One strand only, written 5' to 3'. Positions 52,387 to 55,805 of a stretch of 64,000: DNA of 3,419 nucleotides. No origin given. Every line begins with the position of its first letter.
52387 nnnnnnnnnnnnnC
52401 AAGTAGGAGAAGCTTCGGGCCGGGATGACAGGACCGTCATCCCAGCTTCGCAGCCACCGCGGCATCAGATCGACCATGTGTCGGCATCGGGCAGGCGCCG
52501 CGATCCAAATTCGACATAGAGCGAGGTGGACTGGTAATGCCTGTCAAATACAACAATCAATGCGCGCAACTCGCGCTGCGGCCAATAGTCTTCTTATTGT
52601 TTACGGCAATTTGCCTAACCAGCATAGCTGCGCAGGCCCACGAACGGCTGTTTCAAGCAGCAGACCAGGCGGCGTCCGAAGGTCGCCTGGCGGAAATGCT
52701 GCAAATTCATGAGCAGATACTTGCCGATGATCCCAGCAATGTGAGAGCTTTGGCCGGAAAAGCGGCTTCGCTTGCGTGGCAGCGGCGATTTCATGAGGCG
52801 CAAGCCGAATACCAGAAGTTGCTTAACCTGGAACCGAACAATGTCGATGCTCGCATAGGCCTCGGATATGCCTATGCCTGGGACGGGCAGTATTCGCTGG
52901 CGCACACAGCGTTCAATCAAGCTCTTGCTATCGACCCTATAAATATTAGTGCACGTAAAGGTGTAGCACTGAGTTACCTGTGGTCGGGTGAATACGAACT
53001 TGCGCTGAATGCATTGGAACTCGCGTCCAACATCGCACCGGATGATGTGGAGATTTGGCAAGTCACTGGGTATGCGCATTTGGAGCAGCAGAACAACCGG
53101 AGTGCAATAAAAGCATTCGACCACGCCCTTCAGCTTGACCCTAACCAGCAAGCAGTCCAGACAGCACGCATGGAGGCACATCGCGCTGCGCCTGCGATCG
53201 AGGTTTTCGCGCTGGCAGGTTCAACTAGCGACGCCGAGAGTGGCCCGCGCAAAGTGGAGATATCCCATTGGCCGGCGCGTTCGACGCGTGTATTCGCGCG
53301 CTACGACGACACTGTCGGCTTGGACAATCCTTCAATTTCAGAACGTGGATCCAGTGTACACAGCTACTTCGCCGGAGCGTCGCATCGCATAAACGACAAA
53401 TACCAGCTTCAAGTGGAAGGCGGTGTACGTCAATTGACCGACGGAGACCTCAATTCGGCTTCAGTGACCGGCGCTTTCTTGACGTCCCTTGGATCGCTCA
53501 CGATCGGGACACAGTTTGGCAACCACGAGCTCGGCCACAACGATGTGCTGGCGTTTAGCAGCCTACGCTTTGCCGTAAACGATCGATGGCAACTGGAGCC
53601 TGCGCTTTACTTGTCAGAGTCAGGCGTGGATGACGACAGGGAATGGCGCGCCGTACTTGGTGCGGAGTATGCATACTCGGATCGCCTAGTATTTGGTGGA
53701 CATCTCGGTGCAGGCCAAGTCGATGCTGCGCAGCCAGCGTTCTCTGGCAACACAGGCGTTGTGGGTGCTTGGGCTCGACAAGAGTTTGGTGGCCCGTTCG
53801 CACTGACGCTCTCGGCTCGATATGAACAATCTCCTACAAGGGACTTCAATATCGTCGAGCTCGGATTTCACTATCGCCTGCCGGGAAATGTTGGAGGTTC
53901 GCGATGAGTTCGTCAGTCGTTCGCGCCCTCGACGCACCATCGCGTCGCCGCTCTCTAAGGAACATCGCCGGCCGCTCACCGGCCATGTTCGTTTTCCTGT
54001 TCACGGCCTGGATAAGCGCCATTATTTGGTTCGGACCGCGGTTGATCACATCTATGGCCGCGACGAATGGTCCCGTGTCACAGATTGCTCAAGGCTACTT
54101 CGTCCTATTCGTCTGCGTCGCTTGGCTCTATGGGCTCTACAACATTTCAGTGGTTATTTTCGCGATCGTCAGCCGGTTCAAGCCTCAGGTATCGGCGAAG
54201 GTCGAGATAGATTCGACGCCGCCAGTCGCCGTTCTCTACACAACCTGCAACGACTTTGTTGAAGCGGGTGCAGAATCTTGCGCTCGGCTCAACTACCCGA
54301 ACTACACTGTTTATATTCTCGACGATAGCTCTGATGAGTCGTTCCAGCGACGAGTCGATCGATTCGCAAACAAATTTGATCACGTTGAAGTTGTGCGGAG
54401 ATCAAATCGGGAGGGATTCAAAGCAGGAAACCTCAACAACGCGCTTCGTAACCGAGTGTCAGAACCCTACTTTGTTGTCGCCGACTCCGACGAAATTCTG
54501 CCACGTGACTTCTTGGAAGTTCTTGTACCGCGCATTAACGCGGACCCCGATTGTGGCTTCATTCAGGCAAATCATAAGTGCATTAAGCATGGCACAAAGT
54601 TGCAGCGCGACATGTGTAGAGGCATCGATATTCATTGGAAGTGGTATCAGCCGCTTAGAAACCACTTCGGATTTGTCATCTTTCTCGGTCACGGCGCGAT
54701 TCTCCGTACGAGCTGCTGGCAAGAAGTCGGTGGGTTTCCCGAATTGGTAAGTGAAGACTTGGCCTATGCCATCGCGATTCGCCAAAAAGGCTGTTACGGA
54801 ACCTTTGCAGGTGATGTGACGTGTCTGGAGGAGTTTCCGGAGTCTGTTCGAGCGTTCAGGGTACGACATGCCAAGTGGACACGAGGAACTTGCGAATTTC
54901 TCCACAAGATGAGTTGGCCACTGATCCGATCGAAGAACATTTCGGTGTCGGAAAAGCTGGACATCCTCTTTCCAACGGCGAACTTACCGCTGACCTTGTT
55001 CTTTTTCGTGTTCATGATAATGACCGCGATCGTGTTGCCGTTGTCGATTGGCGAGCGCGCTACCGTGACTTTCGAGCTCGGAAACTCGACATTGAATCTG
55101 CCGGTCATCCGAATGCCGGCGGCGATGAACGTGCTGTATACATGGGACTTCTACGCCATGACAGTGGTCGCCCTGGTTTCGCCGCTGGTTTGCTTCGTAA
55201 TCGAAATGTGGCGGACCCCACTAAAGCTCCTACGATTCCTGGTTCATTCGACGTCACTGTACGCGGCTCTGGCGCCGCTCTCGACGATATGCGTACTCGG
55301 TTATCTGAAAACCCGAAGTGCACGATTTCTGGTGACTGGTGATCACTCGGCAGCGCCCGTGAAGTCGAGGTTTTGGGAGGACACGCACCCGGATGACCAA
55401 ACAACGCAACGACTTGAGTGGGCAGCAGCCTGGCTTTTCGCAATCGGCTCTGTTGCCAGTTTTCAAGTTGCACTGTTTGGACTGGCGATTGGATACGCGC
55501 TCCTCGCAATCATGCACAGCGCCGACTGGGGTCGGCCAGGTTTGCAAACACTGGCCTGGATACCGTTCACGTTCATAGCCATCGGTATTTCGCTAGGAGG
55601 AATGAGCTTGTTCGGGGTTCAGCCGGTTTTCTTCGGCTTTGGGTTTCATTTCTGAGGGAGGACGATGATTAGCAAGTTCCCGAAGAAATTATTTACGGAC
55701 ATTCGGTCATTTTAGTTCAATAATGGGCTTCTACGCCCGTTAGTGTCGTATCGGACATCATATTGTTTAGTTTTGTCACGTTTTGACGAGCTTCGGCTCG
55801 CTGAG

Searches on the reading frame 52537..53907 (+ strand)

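Call 3: search_protein_families(library=pfam, proteins=[window:52537-53907:+], max_evalue=0.01)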
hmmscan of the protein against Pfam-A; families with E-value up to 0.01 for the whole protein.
window:52537-53907:+ (456 aa): 16 families
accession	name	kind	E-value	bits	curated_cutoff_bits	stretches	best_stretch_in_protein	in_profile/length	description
PF07719.23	TPR_2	-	1.6e-18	65.7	27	2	172-203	2-33/34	Tetratricopeptide repeat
PF00515.34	TPR_1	-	8.5e-15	54.3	27.8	2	104-134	2-32/34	Tetratricopeptide repeat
PF14559.12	TPR_19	-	1e-14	55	25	3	116-175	4-63/68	Tetratricopeptide repeat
PF13428.12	TPR_14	-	4.3e-14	52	23.5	1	172-210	2-40/44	Tetratricopeptide repeat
PF13414.12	TPR_11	-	1.2e-13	50.9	26.8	1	85-114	10-39/42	TPR repeat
PF23914.1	TPR_CcmH_CycH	-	9.8e-11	42.2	42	1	167-209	46-88/158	Cytochrome c-type biogenesis protein H TPR domain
PF13181.12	TPR_8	-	2e-10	40.4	25.7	0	172-203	2-33/34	Tetratricopeptide repeat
PF13371.12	TPR_9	-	3.9e-09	36.8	35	1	147-212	5-70/73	Tetratricopeptide repeat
PF13432.12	TPR_16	-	4.4e-09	37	32.7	2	82-134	10-62/65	Tetratricopeptide repeat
PF13431.12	TPR_17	-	2.1e-08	34.2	24.4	1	92-123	2-33/34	Tetratricopeptide repeat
PF13424.12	TPR_12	-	5.3e-06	27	30.1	1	72-133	6-75/77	Tetratricopeptide repeat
PF24575.1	TPR_Slam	-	0.0001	23.1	35.2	1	36-126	16-104/104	Surface lipoprotein assembly modifier, N-terminal TPR repeats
PF12895.13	ANAPC3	-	0.001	19.7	27.2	1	82-161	2-80/82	Anaphase-promoting complex, cyclosome, subunit 3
PF20841.2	NtrZ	-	0.0032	18.2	27.7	0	344-399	2-56/78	NtrZ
PF13174.12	TPR_6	-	0.0046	18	26.3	0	76-101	7-32/33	Tetratricopeptide repeat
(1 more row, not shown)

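Call 4: search_protein_families(library=ncbifam, proteins=[window:52537-53907:+], max_evalue=0.01)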
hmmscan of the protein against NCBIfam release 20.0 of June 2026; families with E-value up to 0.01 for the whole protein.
window:52537-53907:+ (456 aa): 18 families
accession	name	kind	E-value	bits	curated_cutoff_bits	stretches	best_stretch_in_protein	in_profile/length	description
NF040959.1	MamA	equivalog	5.7e-18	65.1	200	2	34-147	70-183/204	magnetosome protein MamA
TIGR02917.1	PEP_TPR_lipo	equivalog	9.9e-18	63.4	312.2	2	117-210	309-402/899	XrtA/PEP-CTERM system TPR-repeat protein PrsT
TIGR03939.1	PGA_TPR_OMP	equivalog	3e-12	45.6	366.65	1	18-221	2-201/800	poly-beta-1,6 N-acetyl-D-glucosamine export porin PgaA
TIGR02552.1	LcrH_SycD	equivalog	1.5e-11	44.1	104.8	1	88-214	3-129/136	SycD/LcrH family type III secretion system chaperone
TIGR02521.1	type_IV_pilW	equivalog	2.1e-11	43.9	154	1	142-207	36-101/234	type IV pilus biogenesis/stability protein PilW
NF007468.0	PRK10049.1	equivalog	9e-08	30.7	1043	2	115-218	113-215/817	poly-beta-1,6 N-acetyl-D-glucosamine export porin PgaA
NF008391.2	PRK11189.1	equivalog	1e-07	31.7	250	1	88-160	84-156/297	lipoprotein NlpI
NF033762.1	social_mot_Tgl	equivalog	1.1e-07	31.5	225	1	34-196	30-195/252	social motility TPR repeat lipoprotein Tgl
NF053607.1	CHU_0125_OmpA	equivalog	1.5e-07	30.4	620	1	24-131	8-115/639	CHU_0125 family OmpA-like outer membrane integrity protein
NF052415.1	T3SS_chap_SctY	equivalog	3.7e-07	30.6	70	1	129-200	32-106/106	type III secretion apparatus assembly chaperone SctY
NF008520.0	PRK11447.1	equivalog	2.4e-06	25.7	858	1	41-137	244-337/1157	cellulose synthase complex outer membrane protein BcsC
NF042912.1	Amuc_1098_fam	equivalog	3.8e-05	21.9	750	1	39-143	93-195/805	Amuc_1098 family type IV pilus outer membrane protein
NF033920.0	C39_PA2778_fam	equivalog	8.6e-05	22.1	150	1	34-134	155-255/255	PA2778 family cysteine peptidase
NF033758.1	gliding_GltE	equivalog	0.00026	20.1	225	1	83-202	134-253/411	adventurous gliding motility TPR repeat lipoprotein GltE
NF047507.1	TPR_BatC_Lepto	exception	0.00066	19.2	175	0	105-143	98-136/214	TPR repeat-containing protein BatC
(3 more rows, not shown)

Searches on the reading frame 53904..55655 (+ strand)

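Call 3: search_protein_families(library=pfam, proteins=[window:53904-55655:+], max_evalue=0.01)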
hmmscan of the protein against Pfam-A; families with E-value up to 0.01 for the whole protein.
window:53904-55655:+ (583 aa): 4 families
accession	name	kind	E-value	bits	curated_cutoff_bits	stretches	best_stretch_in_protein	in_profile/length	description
PF13641.12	Glyco_tranf_2_3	-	3.5e-19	70.2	27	1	118-328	15-230/230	Glycosyltransferase like family 2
PF13632.12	Glyco_trans_2_3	-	3.8e-18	66.5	27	1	190-375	2-194/198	Glycosyl transferase family group 2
PF00535.33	Glycos_transf_2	-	2e-16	60.8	23.3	1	118-243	12-132/168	Glycosyl transferase family 2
PF13506.12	Glyco_transf_21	-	1.2e-08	35.1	21.7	1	169-327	14-174/174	Glycosyl transferase family 21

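Call 4: search_protein_families(library=ncbifam, proteins=[window:53904-55655:+], max_evalue=0.01)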
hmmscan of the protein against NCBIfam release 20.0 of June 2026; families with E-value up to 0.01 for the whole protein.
window:53904-55655:+ (583 aa): 19 families
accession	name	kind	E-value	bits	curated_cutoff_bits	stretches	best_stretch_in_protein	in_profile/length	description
TIGR03030.1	CelA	equivalog_domain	7.8e-21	73.8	699.1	1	58-351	82-397/714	UDP-forming cellulose synthase catalytic subunit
TIGR03937.1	PgaC_IcaA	equivalog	1.5e-15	57.1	422.3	1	68-399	10-341/407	poly-beta-1,6-N-acetyl-D-glucosamine synthase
NF008558.0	PRK11498.1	equivalog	7.2e-14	50.7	992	1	18-340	190-511/872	UDP-forming cellulose synthase catalytic subunit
NF003962.0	PRK05454.2-5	equivalog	2.6e-11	42.8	328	1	30-440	61-477/641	glucans biosynthesis glucosyltransferase MdoH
NF003959.0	PRK05454.2-2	equivalog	1.2e-09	37.2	550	1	150-333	147-344/599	glucans biosynthesis glucosyltransferase MdoH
NF003958.0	PRK05454.2-1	equivalog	2.2e-08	32.8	419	1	132-433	141-452/704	glucans biosynthesis glucosyltransferase MdoH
NF003956.0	PRK05454.1-3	equivalog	9.5e-06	24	864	1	164-331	207-388/718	glucans biosynthesis glucosyltransferase MdoH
NF053846.1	glyco_with_XrtP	equivalog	1.8e-05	23.6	520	0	127-181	63-119/440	XrtP-associated glycosyltransferase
NF003960.0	PRK05454.2-3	equivalog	1.8e-05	23.4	829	1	109-235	156-303/659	glucans biosynthesis glucosyltransferase MdoH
NF003957.0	PRK05454.1-4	equivalog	8.5e-05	21.1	1131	1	137-282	180-335/645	glucans biosynthesis glucosyltransferase MdoH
NF003955.0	PRK05454.1-1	equivalog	8.9e-05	20.4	1037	1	131-227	285-389/855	glucans biosynthesis glucosyltransferase MdoH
TIGR04242.1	nodulat_NodC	equivalog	0.00017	20.7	550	1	71-218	13-162/395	chitooligosaccharide synthase NodC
NF041865.1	EpsU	equivalog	0.00019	20.6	700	1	171-365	104-302/394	exopolysaccharide biosynthesis GT2 family glycosyltransferase EpsU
TIGR03111.1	glyc2_xrt_Gpos1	hypoth_equivalog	0.00034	19.5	363.95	1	86-217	29-162/439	TIGR03111 family XrtG-associated glycosyltransferase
NF003963.0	PRK05454.2-6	equivalog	0.00042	18.8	884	1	155-339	186-384/610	glucans biosynthesis glucosyltransferase MdoH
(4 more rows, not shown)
